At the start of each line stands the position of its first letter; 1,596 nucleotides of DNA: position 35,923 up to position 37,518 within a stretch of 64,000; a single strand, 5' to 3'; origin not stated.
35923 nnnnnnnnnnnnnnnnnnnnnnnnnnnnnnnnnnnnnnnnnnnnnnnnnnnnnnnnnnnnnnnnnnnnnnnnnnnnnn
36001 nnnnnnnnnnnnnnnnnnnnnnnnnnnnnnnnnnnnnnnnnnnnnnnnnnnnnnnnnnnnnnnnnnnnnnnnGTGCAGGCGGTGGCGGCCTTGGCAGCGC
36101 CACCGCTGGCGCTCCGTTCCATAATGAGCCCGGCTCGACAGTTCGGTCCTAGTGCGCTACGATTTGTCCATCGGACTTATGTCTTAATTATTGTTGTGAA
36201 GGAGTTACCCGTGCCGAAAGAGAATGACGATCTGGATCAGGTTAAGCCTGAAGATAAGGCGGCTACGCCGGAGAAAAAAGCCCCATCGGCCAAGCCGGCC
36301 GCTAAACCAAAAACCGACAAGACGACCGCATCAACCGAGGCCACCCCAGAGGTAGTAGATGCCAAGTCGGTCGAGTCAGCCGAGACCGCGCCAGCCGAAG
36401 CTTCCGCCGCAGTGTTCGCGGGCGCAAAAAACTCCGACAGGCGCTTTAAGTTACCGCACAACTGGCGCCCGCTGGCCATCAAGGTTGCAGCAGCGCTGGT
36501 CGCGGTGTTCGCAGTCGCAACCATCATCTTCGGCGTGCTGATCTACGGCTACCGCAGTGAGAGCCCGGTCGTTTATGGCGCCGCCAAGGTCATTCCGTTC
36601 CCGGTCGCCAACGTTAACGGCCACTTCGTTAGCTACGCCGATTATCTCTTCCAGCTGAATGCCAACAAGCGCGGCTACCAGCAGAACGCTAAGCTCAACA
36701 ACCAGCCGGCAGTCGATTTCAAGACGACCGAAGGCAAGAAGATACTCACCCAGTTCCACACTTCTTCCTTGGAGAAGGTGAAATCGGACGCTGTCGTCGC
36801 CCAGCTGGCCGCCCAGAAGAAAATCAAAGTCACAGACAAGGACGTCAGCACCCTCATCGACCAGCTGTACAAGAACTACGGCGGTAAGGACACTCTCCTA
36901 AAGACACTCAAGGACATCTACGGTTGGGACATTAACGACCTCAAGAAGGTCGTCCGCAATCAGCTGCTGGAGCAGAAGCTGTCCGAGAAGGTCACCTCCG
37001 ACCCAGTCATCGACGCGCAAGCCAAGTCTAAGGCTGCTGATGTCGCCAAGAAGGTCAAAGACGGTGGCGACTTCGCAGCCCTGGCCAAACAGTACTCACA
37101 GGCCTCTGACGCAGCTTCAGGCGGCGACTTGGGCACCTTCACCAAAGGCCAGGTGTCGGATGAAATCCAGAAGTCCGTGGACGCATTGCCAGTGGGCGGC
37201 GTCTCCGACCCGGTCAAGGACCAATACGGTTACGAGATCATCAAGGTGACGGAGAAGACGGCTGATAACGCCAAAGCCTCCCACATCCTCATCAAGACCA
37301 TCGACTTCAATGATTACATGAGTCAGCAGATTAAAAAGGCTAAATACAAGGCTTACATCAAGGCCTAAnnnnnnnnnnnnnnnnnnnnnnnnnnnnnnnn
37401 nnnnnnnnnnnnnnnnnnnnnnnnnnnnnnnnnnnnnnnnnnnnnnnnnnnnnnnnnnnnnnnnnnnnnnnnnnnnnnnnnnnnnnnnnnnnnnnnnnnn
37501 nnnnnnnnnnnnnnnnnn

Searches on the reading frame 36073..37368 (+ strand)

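Call 39: search_protein_families(library=pfam, proteins=[window:36073-37368:+], max_evalue=0.00001)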
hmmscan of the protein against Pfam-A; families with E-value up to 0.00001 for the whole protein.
window:36073-37368:+ (431 aa): 5 families
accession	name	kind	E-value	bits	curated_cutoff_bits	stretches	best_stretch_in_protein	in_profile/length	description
PF13616.12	Rotamase_3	-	2e-20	73.9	22.5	1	314-396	33-116/116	PPIC-type PPIASE domain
PF00639.27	Rotamase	-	9.1e-20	71.9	21.7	1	314-393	15-96/97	PPIC-type PPIASE domain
PF13145.12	Rotamase_2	-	3e-08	34.9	27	1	318-398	32-111/121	PPIC-type PPIASE domain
PF13624.11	SurA_N_3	-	7.2e-07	29.6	27.2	1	138-303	13-161/162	SurA-like N-terminal domain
PF05698.19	Trigger_C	-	1.4e-06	28.9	22.7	1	204-307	62-160/162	Bacterial trigger factor protein (TF) C-terminus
